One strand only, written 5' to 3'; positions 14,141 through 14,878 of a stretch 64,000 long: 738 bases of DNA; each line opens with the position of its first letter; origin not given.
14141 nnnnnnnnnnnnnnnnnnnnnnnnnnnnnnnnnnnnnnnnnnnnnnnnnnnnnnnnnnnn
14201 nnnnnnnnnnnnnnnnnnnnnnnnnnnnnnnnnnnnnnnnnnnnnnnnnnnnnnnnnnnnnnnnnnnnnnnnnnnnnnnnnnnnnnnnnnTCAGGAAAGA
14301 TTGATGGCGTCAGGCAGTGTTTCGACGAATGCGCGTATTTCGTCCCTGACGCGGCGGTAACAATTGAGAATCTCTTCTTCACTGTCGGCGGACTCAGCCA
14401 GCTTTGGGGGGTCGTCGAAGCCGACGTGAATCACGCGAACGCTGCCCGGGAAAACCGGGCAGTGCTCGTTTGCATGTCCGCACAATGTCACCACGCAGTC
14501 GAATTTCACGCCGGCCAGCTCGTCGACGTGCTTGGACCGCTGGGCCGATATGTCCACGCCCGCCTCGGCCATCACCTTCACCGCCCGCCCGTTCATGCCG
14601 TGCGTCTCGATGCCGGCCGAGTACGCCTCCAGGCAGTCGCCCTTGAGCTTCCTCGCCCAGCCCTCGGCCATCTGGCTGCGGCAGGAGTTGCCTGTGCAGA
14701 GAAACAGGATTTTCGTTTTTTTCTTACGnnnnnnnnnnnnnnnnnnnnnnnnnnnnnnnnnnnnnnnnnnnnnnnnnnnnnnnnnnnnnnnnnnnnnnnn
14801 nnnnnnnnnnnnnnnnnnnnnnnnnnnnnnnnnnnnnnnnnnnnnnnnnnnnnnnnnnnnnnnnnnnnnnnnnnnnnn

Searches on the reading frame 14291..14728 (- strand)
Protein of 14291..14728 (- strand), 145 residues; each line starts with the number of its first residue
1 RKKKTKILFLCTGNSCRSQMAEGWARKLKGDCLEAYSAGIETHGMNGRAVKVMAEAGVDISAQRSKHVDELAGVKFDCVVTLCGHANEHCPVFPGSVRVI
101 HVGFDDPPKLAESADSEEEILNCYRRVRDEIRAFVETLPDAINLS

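Call 28: search_protein_families(library=ncbifam, proteins=[window:14291-14728:-], max_evalue=0.001)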
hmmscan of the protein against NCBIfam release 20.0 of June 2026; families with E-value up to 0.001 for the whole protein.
window:14291-14728:- (145 aa): 5 families
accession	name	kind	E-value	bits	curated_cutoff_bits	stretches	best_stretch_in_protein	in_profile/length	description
TIGR02691.1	arsC_pI258_fam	equivalog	2.7e-47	160.2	174.3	1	7-137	1-128/129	arsenate reductase (thioredoxin)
NF010053.0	PRK13530.1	subfamily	2.2e-44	151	215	1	3-137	2-127/133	arsenate reductase (thioredoxin)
TIGR02689.1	ars_reduc_gluta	equivalog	1.9e-25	89.5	157.6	1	6-138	2-125/126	arsenate reductase, glutathione/glutaredoxin type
NF007520.0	PRK10126.1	equivalog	4.7e-06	27.1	243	1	6-135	4-128/147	low molecular weight protein-tyrosine-phosphatase Wzb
NF008486.0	PRK11391.1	equivalog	2e-05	25.1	247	1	5-82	7-86/148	phosphotyrosine-protein phosphatase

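Call 46: search_protein_families(library=pfam, proteins=[window:14291-14728:-], max_evalue=0.001)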
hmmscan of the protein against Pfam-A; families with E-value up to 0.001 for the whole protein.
window:14291-14728:- (145 aa): 1 family
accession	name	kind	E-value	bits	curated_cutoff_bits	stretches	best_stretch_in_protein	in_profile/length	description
PF01451.26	LMWPc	-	6.3e-19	69.1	23.2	1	7-136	1-141/144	Low molecular weight phosphotyrosine protein phosphatase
